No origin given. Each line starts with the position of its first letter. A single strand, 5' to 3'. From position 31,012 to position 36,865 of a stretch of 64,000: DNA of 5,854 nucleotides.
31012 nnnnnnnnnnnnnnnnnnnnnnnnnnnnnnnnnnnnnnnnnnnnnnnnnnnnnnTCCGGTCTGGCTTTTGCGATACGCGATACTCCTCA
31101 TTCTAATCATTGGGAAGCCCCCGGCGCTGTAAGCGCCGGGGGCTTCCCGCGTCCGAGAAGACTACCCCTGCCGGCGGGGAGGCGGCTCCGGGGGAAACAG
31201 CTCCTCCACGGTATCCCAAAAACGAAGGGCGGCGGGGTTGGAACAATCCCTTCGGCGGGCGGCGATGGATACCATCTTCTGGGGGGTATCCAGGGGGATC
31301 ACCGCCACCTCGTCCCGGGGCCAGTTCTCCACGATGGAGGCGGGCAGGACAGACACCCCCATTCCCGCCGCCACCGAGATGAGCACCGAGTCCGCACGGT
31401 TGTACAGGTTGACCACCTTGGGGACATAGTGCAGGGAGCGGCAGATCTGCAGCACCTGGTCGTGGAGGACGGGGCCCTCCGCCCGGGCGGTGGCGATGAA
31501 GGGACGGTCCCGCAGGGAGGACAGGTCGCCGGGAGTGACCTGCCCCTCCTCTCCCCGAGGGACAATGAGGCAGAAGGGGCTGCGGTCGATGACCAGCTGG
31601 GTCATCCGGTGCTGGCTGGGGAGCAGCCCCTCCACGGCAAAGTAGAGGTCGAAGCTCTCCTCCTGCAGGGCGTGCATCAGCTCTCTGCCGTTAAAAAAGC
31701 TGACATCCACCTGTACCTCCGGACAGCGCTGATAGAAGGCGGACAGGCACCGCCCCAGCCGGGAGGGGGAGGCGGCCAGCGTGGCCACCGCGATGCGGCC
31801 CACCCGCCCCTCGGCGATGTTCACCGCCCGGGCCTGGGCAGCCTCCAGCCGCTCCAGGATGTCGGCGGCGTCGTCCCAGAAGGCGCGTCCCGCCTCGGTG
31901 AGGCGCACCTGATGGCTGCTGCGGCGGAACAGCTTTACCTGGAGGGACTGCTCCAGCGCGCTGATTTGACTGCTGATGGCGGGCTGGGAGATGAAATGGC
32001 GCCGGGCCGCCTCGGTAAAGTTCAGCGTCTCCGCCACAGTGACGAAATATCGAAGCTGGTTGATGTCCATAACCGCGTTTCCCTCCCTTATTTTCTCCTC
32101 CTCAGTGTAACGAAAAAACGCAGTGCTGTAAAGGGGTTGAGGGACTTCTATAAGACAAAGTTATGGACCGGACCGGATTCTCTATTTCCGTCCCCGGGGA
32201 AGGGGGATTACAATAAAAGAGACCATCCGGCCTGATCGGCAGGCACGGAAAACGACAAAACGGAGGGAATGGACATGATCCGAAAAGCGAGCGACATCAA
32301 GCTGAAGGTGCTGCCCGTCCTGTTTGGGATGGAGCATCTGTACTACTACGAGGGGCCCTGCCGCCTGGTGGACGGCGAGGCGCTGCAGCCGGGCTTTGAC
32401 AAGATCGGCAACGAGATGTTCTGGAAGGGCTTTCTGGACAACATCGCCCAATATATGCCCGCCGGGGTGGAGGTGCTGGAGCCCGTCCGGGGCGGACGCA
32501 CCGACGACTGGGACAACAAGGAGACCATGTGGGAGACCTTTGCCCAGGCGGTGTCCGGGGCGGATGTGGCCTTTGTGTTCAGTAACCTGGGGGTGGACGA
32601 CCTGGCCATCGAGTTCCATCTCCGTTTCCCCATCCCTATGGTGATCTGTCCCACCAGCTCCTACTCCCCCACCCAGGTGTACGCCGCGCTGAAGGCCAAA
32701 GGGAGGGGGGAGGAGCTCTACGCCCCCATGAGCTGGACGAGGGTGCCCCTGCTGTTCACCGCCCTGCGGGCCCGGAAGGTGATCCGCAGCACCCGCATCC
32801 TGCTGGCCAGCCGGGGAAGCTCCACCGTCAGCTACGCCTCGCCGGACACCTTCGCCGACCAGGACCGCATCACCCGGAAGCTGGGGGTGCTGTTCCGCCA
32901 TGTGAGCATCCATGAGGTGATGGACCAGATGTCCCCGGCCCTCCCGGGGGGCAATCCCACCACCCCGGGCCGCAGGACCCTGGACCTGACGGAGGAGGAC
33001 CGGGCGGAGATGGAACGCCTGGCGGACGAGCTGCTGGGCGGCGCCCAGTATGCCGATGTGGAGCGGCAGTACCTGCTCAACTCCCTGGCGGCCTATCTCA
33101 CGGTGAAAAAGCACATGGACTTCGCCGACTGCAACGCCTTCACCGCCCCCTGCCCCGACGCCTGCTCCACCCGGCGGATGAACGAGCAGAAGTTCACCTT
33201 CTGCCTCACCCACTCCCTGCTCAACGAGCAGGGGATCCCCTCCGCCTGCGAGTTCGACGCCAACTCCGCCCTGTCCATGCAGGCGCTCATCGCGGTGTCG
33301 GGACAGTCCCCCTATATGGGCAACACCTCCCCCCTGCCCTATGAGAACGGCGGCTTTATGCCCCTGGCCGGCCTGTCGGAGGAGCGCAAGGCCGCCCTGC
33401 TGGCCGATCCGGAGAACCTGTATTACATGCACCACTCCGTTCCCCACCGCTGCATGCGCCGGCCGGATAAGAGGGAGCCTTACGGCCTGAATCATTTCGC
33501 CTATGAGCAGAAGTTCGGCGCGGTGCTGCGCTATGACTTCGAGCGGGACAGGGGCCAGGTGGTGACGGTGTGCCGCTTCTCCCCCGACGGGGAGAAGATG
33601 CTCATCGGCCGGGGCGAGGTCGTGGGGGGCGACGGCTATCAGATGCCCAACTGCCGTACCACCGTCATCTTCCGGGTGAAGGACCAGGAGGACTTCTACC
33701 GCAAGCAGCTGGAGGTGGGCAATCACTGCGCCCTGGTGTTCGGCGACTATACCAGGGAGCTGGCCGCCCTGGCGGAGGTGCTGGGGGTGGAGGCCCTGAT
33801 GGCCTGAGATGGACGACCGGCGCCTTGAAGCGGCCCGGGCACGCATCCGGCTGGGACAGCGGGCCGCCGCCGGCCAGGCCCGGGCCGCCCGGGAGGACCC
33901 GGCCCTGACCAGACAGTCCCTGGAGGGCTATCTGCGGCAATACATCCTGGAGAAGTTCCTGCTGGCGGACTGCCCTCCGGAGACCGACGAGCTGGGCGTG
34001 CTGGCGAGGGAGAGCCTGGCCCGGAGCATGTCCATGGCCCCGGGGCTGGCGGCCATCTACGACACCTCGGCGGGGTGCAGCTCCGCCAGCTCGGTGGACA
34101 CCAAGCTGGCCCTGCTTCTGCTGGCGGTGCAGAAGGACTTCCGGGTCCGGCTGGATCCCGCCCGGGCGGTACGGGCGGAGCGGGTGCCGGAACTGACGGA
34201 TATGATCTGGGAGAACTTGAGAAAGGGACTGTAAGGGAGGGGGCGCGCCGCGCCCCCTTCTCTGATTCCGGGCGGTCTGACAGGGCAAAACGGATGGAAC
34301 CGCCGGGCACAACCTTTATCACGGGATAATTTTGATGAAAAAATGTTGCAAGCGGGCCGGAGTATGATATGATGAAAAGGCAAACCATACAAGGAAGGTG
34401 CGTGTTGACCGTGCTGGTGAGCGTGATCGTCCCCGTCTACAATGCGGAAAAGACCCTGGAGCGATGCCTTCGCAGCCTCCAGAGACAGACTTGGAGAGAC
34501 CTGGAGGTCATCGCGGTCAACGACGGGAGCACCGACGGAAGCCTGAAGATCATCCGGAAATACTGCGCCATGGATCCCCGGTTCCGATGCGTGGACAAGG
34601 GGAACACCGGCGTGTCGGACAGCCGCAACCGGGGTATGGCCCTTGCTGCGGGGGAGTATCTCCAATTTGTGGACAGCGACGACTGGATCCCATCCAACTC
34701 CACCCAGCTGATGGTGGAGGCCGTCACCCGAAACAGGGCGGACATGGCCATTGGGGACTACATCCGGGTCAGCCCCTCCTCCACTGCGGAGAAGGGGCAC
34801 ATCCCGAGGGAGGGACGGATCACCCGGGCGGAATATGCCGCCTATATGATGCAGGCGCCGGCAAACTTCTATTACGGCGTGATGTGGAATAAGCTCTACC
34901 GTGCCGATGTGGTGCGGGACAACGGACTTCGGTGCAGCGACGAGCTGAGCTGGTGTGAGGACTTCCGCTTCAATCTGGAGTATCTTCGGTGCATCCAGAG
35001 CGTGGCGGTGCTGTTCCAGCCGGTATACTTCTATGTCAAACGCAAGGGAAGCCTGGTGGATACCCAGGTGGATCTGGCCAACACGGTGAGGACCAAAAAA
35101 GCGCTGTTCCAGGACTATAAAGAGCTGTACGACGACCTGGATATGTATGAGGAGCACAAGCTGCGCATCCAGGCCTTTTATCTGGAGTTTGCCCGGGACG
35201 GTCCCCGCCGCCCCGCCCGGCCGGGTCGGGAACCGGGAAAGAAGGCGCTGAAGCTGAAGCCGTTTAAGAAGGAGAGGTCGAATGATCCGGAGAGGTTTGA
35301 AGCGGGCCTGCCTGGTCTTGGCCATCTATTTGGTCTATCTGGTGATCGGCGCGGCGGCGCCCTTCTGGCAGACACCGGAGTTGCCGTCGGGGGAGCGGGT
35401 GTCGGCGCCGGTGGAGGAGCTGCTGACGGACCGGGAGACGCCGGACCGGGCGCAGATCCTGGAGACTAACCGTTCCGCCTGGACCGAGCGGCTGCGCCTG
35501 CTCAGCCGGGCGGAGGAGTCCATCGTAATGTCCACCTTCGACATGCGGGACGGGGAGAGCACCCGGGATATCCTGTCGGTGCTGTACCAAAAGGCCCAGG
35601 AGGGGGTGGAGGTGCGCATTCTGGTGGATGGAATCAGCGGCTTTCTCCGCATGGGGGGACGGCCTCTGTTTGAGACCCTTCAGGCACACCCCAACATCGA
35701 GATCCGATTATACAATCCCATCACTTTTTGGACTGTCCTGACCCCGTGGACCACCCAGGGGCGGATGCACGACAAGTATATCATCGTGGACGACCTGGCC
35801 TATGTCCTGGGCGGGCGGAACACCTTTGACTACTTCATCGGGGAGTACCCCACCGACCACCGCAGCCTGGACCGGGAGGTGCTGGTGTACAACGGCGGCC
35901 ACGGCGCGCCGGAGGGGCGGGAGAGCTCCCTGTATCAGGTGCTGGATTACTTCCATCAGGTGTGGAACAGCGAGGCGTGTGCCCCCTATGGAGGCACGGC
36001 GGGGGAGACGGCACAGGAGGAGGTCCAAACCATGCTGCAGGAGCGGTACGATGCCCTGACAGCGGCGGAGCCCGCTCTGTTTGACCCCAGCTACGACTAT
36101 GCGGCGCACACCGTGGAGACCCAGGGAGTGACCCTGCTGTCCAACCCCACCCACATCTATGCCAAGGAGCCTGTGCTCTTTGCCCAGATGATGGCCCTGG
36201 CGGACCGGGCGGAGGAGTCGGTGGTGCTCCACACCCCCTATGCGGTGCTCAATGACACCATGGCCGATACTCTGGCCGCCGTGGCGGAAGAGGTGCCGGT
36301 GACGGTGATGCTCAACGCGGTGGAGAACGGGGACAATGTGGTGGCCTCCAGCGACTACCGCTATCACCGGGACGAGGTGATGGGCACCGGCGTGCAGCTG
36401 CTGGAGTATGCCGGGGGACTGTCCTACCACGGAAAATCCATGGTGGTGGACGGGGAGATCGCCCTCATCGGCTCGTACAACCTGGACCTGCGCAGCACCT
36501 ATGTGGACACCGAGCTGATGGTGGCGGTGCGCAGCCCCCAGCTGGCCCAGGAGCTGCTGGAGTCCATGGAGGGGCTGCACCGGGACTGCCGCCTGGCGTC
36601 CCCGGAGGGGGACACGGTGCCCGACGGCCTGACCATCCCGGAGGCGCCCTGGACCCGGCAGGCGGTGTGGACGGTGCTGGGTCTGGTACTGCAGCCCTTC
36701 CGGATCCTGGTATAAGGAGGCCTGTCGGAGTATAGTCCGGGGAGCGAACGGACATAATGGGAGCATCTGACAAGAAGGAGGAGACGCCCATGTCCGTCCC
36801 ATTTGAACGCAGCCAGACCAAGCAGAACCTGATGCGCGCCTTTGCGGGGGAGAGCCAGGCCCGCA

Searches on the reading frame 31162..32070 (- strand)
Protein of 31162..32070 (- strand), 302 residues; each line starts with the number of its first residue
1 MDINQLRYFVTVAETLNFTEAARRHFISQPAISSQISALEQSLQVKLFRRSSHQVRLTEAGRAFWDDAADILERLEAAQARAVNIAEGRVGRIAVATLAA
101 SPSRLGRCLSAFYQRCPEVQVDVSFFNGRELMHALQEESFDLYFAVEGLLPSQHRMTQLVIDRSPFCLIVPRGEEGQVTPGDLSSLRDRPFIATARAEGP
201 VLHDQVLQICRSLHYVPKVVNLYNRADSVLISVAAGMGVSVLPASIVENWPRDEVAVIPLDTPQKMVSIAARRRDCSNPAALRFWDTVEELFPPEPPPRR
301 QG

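Call 13: search_protein_families(library=ncbifam, proteins=[window:31162-32070:-], max_evalue=1e-20)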
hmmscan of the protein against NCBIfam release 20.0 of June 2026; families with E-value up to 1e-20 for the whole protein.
window:31162-32070:- (302 aa): 12 families
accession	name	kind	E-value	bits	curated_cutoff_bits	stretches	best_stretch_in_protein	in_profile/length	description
NF045775.1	acetoin_reg_AlsR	exception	1.8e-41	142.6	430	1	1-288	1-288/290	acetoin biosynthesis transcriptional regulator AlsR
NF047520.1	trans_act_CidR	equivalog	2.3e-37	128.7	415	1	1-264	1-262/292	cidABC operon transcriptional activator CidR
NF053705.1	TransRegGltCGpos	equivalog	4.3e-37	127.9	350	1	1-292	1-293/300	glutamate biosynthesis transcriptional regulator GltC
NF007385.0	PRK09906.1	equivalog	1.7e-35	122.6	356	1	1-292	1-291/296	DNA-binding transcriptional regulator HcaR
NF007439.0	PRK09986.1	equivalog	3.2e-35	121.9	290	1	2-261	8-267/296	LysR family transcriptional regulator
NF040786.1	LysR_Sec_metab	equivalog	6.7e-35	120.5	250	1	1-290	1-296/298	selenium metabolism-associated LysR family transcriptional regulator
NF008416.0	PRK11242.1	equivalog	6.1e-32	111.1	277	1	3-290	3-289/300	transcriptional regulator CynR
TIGR03339.1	phn_lysR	subfamily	2.4e-29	102.5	341.1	1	5-264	1-253/279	aminoethylphosphonate catabolism associated LysR family transcriptional regulator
NF008722.0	PRK11716.1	equivalog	6.6e-27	94.3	246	1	1-289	1-291/293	HTH-type transcriptional activator IlvY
NF040710.1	benzoate_CatM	exception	1.2e-23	83.9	580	1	1-279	1-281/293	cis,cis-muconate-binding transcription regulator CatM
NF045990.1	TransRegCbbRRhodb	equivalog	1.1e-22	80.5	450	1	3-244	8-249/304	LysR family regulator CbbR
NF008352.0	PRK11139.1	subfamily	3.8e-21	75.5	288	1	3-246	8-243/305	transcriptional regulator GcvA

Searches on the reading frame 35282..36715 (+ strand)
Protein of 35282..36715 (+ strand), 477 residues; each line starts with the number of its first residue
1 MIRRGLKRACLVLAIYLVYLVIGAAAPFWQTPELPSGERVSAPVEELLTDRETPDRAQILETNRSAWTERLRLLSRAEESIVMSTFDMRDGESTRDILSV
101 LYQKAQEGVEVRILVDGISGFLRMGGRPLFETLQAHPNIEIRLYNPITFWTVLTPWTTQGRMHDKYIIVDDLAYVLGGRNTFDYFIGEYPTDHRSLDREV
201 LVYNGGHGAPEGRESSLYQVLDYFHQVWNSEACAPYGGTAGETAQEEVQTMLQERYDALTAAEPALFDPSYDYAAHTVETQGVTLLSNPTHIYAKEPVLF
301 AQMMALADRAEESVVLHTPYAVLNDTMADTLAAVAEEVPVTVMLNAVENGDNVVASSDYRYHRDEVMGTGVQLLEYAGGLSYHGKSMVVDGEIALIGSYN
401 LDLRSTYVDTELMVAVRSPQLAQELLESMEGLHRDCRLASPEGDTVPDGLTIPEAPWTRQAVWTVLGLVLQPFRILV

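Call 13: search_protein_families(library=ncbifam, proteins=[window:35282-36715:+], max_evalue=1e-20)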
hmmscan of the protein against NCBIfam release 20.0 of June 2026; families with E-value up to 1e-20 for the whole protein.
window:35282-36715:+ (477 aa): 1 family
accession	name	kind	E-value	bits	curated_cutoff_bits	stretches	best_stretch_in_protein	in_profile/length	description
TIGR04265.1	bac_cardiolipin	equivalog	1.8e-24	86.5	290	0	302-428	322-446/483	cardiolipin synthase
